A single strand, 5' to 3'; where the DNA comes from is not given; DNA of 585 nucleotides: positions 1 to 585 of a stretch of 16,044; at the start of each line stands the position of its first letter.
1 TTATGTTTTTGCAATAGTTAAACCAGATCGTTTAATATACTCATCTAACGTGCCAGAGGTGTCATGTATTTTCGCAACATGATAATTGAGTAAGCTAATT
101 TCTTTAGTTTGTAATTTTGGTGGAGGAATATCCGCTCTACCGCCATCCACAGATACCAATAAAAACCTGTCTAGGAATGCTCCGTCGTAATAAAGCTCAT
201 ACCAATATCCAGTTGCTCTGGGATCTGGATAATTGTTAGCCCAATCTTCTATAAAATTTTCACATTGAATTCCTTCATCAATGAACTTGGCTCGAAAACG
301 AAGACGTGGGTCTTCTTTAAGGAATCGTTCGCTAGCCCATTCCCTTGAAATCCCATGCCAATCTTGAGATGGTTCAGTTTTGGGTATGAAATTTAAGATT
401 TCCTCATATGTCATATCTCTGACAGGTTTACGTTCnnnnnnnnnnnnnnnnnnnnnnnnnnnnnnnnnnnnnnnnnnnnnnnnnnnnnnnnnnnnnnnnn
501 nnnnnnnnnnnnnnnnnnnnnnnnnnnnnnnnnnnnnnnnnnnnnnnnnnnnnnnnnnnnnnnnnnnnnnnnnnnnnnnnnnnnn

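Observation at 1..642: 213-aa two-TM protein with uncharacterised C-terminal domain at the left edge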

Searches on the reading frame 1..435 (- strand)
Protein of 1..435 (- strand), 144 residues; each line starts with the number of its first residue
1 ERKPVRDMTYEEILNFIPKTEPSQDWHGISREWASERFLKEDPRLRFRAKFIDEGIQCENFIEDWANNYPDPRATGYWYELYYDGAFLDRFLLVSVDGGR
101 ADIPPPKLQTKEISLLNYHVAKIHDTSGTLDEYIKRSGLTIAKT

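Call 46: predict_structure(alignment_id=A4)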
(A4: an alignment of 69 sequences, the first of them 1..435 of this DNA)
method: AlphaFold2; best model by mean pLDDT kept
length: 144 residues; sequences in the alignment: 69
mean_pLDDT: 95.8   pTM: 0.89
mean pLDDT of the five models: 95.8, 95.4, 95.0, 94.9, 94.9
residues with pLDDT >= 90: 136; 70-90: 6; 50-70: 2; < 50: 0
segments of 3 or more residues with pLDDT < 50: none
pLDDT, mean of each block of 10 residues (from residue 1): 91 97 95 95 98 95 96 98 98 97 96 97 96 97 85
secondary structure, 60 per line:
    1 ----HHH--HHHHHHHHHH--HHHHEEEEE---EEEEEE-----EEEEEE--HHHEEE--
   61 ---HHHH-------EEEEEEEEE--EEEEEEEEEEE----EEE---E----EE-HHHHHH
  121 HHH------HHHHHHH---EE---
elements in order: H10-19 H22-25 E26-30 E34-39 E45-50 E56-58 H64-67 E75-83 E86-96 E101-103 H115-123 H130-136

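Call 58: find_homologous_proteins(query=A5, max_evalue=0.001)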
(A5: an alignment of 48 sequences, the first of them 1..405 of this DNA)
Query A5 (48 sequences) (134 aa, profile of the alignment): 299 proteins with E <= 0.001 among 1407 candidates; the best 120 are listed.
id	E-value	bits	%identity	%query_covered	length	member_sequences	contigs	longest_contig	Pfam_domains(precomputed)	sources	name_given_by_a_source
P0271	2.1e-47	178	54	100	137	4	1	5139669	-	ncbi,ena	-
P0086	3.5e-47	177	53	96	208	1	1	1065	-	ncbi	-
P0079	4.6e-47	177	56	99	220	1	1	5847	-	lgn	-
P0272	1.6e-46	175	53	100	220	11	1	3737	-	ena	-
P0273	2.4e-46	175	50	97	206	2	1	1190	-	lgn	-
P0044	3.4e-46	174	61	100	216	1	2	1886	-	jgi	jgi:hypothetical protein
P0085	5.9e-46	173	52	100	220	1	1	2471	-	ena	-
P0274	6.7e-46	173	53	96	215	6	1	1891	-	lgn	-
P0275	1.2e-45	172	52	100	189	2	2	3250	-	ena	-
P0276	1.2e-45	172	55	100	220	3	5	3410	-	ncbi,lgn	-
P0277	1.4e-45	172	60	98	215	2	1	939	-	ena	-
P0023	1.5e-45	172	69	98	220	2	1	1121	-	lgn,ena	-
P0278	1.7e-45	172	53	98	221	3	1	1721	-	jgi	jgi:hypothetical protein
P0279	2.5e-45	171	52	100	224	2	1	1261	-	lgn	-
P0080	2.9e-45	171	55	100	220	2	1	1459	-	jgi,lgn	-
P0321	6.8e-42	160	46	97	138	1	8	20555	-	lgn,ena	-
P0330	3.2e-41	158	45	88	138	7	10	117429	-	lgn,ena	-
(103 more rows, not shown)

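Call 59: find_encoding_contigs(protein=P0271, flank=5000, max_places=3)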
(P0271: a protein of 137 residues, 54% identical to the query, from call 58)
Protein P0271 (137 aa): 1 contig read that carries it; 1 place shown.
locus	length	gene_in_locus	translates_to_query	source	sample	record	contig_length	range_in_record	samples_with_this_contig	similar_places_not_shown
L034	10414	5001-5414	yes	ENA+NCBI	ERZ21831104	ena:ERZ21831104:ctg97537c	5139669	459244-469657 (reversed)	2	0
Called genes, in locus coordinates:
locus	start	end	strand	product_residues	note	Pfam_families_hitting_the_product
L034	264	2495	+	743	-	PF02463:SMC_N (faint), PF13175:AAA_15, PF13476:AAA_23 (weak), PF13304:AAA_21 (faint), PF20469:OLD-like_TOPRIM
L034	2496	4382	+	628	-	PF00580:UvrD-helicase, PF13245:AAA_19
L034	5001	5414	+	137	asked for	-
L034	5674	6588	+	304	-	-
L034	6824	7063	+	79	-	-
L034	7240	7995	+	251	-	-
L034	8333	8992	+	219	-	PF08974:DUF1877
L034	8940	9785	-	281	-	PF13276:HTH_21, PF00665:rve, PF13683:rve_3, PF13333:rve_2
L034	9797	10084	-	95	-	PF01527:HTH_Tnp_1, PF13542:HTH_Tnp_ISL3 (weak)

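Call 60: find_encoding_contigs(protein=P0330, flank=5000, max_places=3)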
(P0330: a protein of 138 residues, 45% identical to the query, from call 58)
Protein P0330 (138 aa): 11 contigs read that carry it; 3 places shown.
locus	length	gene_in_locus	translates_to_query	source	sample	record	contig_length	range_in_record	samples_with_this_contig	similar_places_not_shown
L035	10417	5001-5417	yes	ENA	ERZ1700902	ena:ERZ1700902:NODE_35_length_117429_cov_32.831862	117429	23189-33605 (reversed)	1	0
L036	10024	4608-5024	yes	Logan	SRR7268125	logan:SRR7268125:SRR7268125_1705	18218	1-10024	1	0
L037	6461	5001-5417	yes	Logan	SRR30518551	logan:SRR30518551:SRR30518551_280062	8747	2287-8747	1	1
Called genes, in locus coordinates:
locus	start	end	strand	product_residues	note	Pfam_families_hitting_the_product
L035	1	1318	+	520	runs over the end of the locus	PF00122:E1-E2_ATPase, PF00702:Hydrolase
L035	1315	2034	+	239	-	PF02535:Zip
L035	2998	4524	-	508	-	-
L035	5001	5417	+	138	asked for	-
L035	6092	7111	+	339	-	PF00589:Phage_integrase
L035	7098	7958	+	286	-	-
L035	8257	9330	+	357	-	PF00142:Fer4_NifH, PF01656:CbiA, PF02374:ArsA_ATPase, PF06564:CBP_BcsQ (faint), PF10609:ParA (weak), PF13614:AAA_31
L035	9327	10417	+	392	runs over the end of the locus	PF02195:ParB_N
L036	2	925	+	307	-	?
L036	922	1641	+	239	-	PF02535:Zip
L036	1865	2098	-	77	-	PF12844:HTH_19, PF13560:HTH_31, PF01381:HTH_3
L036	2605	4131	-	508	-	-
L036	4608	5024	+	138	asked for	-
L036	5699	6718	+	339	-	PF00589:Phage_integrase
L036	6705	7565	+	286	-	-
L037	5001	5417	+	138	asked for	-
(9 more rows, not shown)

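Call 61: find_encoding_contigs(protein=P0321, flank=5000, max_places=3)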
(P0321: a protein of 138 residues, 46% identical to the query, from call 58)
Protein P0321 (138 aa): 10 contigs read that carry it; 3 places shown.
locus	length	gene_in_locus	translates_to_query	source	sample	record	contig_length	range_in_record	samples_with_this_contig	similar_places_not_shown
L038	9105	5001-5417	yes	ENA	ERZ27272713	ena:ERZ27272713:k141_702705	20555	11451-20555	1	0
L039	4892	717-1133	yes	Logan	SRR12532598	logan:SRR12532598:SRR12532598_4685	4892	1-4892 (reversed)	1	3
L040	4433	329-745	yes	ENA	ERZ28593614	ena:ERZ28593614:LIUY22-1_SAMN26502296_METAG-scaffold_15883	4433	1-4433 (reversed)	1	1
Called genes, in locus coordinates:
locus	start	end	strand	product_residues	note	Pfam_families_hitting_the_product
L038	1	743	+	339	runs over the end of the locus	PF00389:2-Hacid_dh, PF02826:2-Hacid_dh_C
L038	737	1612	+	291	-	PF00126:HTH_1, PF03466:LysR_substrate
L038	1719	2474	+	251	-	PF13700:DUF4158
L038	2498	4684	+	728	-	PF01526:DDE_Tnp_Tn3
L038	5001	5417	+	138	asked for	-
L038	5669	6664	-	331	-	PF02195:ParB_N, PF17762:HTH_ParB (weak), PF18090:SoPB_HTH (weak)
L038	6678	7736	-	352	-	PF01656:CbiA, PF02374:ArsA_ATPase, PF06564:CBP_BcsQ (weak), PF10609:ParA, PF13614:AAA_31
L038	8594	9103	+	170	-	?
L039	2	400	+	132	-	?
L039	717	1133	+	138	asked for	-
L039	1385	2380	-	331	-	PF02195:ParB_N, PF17762:HTH_ParB (weak), PF18090:SoPB_HTH (weak)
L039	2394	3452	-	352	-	PF01656:CbiA, PF02374:ArsA_ATPase, PF06564:CBP_BcsQ (weak), PF10609:ParA, PF13614:AAA_31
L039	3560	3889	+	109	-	-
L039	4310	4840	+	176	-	-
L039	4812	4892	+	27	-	?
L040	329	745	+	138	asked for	-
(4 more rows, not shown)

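Call 79: fold_search(model_id=the predicted structure, library=viral)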
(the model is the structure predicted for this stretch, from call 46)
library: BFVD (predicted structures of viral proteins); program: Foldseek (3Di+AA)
matches with E <= 10: 703; with E <= 0.001: 0
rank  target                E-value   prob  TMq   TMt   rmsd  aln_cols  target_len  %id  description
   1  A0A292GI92            2.4e-02  0.66  0.29  0.36   9.7       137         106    9  (no name in the UniProt tables at hand)
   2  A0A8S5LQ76            7.5e-02  0.63  0.29  0.41  11.2        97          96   12  Uncharacterized protein [Myoviridae sp. ct0f722]
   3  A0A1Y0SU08            1.2e-01  0.23  0.24  0.28  14.7       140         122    8  Uncharacterized protein [Pseudomonas phage Phabio]
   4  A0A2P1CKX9            1.9e-01  0.51  0.29  0.42  11.6        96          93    9  Uncharacterized protein [Pantoea phage vB_PagS_Vid5]
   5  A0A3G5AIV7            1.9e-01  0.09  0.16  0.11  12.5       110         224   12  Rho termination factor-like N-terminal domain-containing protein [Sylvanvirus sp.]
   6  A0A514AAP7            2.0e-01  0.28  0.24  0.33  12.2        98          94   13  Uncharacterized protein [Bacillus phage Karezi]
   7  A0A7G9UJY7            2.0e-01  0.12  0.21  0.12  14.5       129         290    8  Kelch-like protein [Lumpy skin disease virus]
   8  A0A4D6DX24            2.1e-01  0.16  0.24  0.15  13.2       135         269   12  Uncharacterized protein [Edwardsiella phage pEt-SU]
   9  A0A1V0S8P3            2.4e-01  0.11  0.21  0.06  14.4       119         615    8  Dynamin N-terminal domain-containing protein [Catovirus CTV1]
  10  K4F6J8                2.4e-01  0.04  0.14  0.15  12.2       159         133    9  Uncharacterized protein [Cronobacter phage vB_CsaM_GAP32]
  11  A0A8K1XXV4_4          2.5e-01  0.20  0.27  0.04  12.4       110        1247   13  (no name in the UniProt tables at hand)
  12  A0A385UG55            2.8e-01  0.30  0.25  0.37  12.9        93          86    9  Uncharacterized protein [Mycobacterium phage LittleLaf]
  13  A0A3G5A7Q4            2.8e-01  0.21  0.28  0.06  11.2       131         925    5  Putative ankyrin repeat protein [Hyperionvirus sp.]
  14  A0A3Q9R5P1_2          2.8e-01  0.07  0.18  0.05  14.3       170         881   10  (no name in the UniProt tables at hand)
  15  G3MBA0                3.0e-01  0.08  0.19  0.22  14.0       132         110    9  Gp30 [Bacillus phage G]
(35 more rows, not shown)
